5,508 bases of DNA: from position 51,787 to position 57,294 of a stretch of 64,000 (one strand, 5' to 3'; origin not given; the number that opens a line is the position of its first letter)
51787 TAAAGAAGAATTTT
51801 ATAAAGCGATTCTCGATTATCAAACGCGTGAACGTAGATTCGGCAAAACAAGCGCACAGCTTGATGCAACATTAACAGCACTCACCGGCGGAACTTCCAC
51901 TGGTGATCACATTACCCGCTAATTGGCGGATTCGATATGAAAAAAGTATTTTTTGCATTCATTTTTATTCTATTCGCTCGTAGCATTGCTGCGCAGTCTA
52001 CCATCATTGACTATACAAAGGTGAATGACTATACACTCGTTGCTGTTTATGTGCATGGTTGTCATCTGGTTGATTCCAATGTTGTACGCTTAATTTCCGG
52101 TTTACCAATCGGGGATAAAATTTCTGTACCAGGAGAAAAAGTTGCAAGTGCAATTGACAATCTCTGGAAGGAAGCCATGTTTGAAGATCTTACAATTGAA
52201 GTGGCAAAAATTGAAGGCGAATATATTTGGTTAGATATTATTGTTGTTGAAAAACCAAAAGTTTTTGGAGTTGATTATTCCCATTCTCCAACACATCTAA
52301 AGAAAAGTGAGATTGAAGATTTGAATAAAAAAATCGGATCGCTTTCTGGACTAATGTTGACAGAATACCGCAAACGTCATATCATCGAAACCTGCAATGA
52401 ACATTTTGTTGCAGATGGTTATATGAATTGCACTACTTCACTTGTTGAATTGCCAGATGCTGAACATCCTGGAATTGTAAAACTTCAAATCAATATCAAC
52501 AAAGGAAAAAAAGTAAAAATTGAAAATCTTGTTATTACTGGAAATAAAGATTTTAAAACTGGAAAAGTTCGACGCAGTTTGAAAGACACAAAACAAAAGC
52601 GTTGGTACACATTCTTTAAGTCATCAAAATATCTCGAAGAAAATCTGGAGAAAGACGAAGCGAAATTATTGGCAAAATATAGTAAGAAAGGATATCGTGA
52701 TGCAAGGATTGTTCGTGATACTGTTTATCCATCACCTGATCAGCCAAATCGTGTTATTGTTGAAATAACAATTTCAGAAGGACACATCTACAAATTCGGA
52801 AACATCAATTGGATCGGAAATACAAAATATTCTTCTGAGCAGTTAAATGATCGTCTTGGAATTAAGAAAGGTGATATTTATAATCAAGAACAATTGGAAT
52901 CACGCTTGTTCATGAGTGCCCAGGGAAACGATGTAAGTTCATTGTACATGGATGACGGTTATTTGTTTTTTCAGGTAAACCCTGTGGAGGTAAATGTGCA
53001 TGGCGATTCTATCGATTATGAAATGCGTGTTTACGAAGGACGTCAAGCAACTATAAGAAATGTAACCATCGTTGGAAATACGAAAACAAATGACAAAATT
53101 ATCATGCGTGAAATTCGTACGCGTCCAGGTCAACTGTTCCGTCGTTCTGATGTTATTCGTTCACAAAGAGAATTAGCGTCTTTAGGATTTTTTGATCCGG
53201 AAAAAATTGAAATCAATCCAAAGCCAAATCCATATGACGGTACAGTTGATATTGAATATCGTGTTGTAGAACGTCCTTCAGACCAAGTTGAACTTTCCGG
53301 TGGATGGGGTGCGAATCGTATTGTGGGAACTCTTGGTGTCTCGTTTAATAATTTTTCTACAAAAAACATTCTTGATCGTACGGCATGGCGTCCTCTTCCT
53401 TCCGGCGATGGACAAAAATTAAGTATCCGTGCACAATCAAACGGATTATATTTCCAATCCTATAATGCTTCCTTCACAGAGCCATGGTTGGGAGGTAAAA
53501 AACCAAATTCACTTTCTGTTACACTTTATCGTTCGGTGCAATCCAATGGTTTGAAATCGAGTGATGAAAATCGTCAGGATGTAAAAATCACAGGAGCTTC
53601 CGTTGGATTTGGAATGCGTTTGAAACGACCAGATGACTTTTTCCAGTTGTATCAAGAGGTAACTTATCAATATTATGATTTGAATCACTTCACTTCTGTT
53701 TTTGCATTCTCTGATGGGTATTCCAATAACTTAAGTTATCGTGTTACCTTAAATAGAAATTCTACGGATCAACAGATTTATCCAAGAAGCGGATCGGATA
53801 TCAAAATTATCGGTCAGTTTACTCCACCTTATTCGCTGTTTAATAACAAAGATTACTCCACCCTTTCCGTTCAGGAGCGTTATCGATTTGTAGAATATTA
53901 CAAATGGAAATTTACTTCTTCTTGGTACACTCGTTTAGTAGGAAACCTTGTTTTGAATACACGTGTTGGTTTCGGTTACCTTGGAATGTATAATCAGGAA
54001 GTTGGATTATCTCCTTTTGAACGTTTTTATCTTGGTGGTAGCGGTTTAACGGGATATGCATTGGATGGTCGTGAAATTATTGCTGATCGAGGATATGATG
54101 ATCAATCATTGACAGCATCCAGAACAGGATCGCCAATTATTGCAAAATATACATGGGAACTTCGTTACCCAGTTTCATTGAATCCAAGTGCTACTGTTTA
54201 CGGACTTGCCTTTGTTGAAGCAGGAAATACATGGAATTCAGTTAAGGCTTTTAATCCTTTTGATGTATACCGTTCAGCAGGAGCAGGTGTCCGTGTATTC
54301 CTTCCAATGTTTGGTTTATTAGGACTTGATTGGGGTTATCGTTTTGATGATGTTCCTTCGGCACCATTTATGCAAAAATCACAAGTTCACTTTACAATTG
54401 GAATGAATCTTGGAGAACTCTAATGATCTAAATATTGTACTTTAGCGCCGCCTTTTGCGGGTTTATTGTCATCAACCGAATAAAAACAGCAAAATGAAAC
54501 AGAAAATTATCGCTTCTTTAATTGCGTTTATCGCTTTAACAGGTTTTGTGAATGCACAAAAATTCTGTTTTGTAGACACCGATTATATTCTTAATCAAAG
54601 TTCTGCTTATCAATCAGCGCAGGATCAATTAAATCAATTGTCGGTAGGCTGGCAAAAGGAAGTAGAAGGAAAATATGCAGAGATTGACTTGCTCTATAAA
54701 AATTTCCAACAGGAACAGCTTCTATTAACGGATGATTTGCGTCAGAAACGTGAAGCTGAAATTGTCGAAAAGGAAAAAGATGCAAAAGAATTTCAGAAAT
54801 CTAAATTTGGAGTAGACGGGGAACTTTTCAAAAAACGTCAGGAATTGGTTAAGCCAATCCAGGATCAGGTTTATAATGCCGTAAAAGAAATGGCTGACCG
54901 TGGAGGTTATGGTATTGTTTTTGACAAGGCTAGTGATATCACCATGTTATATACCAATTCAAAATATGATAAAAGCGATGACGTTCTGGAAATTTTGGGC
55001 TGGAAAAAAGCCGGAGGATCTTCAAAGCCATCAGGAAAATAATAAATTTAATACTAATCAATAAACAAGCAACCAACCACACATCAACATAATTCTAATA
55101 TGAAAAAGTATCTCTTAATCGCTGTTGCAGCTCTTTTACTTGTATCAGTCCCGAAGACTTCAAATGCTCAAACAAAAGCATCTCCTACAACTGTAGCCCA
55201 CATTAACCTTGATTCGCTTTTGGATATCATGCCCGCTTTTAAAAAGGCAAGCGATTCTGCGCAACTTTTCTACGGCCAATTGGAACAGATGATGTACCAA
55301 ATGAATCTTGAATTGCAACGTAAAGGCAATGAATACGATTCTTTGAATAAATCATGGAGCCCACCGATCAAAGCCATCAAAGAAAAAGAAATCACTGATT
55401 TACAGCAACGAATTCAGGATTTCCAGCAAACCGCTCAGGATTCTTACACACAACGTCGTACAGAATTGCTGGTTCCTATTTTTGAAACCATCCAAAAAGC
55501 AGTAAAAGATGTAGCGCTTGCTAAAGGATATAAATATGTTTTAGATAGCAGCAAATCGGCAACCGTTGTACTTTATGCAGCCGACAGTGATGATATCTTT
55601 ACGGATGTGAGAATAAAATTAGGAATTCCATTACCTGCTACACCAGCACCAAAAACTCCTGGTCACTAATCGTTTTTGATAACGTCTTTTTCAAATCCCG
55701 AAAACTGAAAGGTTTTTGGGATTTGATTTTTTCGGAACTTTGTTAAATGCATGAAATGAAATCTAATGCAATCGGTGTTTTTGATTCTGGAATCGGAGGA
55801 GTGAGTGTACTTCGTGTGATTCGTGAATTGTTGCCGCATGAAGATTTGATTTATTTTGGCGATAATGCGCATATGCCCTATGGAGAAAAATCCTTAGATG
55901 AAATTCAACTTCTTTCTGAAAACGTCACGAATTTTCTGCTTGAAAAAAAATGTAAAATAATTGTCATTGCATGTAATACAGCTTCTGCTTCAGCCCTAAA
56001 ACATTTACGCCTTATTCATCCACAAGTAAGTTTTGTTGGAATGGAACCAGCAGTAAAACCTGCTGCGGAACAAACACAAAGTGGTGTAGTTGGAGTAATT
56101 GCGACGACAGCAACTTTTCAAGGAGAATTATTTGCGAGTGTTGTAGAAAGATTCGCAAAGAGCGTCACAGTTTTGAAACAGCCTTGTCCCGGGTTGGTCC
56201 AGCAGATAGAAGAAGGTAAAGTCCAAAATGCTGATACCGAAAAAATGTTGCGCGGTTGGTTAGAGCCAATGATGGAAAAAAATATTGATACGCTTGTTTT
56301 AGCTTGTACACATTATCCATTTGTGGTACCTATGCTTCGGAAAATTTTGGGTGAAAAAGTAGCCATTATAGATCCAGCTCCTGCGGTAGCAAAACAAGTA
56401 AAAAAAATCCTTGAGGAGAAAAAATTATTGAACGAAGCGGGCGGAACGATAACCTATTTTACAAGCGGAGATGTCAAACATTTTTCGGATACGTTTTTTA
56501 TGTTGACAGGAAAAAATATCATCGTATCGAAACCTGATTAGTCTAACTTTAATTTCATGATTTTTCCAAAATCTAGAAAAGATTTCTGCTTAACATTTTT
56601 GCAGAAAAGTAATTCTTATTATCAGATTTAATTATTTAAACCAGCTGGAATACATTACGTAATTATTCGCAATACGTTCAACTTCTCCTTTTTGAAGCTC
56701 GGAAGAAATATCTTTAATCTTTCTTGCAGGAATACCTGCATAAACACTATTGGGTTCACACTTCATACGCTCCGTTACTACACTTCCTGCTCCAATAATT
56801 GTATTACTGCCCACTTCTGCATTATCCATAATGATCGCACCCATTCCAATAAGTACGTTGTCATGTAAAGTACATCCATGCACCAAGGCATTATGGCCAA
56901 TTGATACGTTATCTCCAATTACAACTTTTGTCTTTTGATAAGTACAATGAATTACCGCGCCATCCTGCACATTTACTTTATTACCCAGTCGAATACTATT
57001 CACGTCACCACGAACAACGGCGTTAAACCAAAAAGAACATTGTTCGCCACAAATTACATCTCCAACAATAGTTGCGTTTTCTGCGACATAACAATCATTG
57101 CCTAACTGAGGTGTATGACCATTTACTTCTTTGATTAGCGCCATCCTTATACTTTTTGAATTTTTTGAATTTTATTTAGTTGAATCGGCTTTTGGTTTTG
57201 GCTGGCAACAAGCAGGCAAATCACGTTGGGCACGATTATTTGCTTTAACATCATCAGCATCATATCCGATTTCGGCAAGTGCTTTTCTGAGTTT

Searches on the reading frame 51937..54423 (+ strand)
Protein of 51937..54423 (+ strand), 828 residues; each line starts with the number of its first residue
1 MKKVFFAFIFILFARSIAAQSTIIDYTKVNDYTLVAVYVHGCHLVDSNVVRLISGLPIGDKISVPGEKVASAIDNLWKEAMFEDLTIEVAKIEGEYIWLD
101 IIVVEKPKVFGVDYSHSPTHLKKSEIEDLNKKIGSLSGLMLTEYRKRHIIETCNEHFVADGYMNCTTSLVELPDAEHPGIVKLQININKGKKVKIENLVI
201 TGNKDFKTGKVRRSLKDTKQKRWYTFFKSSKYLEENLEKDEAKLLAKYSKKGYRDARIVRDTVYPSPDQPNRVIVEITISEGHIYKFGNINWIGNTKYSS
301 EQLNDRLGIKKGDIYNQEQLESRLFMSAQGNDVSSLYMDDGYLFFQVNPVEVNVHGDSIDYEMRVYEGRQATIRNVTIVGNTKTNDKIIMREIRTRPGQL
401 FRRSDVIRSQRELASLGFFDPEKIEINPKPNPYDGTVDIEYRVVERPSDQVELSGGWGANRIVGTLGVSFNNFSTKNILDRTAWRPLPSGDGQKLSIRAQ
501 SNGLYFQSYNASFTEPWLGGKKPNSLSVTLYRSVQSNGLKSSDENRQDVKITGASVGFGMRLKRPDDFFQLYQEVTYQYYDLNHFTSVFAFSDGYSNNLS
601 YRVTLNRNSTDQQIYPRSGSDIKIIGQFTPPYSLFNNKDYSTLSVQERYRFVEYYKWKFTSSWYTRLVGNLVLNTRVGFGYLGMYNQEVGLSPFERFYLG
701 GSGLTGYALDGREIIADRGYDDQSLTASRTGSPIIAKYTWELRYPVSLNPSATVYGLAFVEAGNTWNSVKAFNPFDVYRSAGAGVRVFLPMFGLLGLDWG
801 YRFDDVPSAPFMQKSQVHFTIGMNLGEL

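Call 46: search_protein_families(library=pfam, proteins=[window:51937-54423:+], max_evalue=0.001)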
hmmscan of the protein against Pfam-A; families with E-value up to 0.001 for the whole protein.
window:51937-54423:+ (828 aa): 2 families
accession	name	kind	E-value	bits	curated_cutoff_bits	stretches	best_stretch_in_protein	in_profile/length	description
PF07244.20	POTRA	-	4e-35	120.8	21.3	3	372-446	2-79/79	Surface antigen variable number repeat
PF08478.15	POTRA_1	-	5.4e-05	23.8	23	0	194-240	2-46/69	POTRA domain, FtsQ-type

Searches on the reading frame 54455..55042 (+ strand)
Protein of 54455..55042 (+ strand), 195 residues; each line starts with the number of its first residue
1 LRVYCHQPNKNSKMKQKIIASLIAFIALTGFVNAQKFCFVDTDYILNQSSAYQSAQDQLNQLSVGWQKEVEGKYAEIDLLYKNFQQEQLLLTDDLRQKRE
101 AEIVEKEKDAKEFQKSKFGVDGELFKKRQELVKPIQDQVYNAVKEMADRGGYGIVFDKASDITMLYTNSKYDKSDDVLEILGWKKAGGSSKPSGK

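Call 46: search_protein_families(library=pfam, proteins=[window:54455-55042:+], max_evalue=0.001)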
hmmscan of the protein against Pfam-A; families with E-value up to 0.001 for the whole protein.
window:54455-55042:+ (195 aa): 1 family
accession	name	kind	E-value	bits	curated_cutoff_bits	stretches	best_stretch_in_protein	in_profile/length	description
PF03938.19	OmpH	-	2e-35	122.5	32.4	1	36-181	1-141/141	Outer membrane protein (OmpH-like)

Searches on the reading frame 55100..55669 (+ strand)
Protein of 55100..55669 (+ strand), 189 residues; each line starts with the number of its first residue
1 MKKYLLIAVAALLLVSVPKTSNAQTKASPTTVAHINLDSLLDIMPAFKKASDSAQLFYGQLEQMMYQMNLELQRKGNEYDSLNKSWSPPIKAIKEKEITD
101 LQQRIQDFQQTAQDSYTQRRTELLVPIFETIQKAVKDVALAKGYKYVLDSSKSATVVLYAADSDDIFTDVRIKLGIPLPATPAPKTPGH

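Call 46: search_protein_families(library=pfam, proteins=[window:55100-55669:+], max_evalue=0.001)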
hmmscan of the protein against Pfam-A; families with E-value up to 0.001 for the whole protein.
window:55100-55669:+ (189 aa): 1 family
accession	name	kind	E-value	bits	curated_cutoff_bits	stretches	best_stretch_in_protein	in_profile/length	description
PF03938.19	OmpH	-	4.3e-27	95.5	32.4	1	32-171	2-138/141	Outer membrane protein (OmpH-like)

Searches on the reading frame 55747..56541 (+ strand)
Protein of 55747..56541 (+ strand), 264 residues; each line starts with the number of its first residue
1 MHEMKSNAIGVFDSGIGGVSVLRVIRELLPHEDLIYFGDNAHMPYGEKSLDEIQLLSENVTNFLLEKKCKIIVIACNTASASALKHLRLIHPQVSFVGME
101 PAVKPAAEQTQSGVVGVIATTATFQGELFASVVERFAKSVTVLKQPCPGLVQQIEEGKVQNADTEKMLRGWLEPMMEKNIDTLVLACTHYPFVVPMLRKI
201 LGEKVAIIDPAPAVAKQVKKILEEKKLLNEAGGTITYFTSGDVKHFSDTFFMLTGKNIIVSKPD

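Call 46: search_protein_families(library=pfam, proteins=[window:55747-56541:+], max_evalue=0.001)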
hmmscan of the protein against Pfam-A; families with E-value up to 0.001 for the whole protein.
window:55747-56541:+ (264 aa): 1 family
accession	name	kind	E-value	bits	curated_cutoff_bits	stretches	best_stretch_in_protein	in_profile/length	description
PF01177.27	Asp_Glu_race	-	1.1e-21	78.1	31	1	19-217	10-210/211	Asp/Glu/Hydantoin racemase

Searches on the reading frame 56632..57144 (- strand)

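Call 46: search_protein_families(library=pfam, proteins=[window:56632-57144:-], max_evalue=0.001)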
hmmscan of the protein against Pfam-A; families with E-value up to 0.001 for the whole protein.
window:56632-57144:- (170 aa): 3 families
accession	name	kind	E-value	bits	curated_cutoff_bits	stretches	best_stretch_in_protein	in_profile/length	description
PF00132.30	Hexapep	-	8.4e-19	66.9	27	2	90-124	1-35/36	Bacterial transferase hexapeptide (six repeats)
PF25084.1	LbH_EIF2B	-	7.4e-09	36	54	1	51-132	16-102/105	EIF2B subunit epsilon LbH domain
PF14602.12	Hexapep_2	-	5.1e-07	29.7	27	1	74-105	2-32/34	Hexapeptide repeat of succinyl-transferase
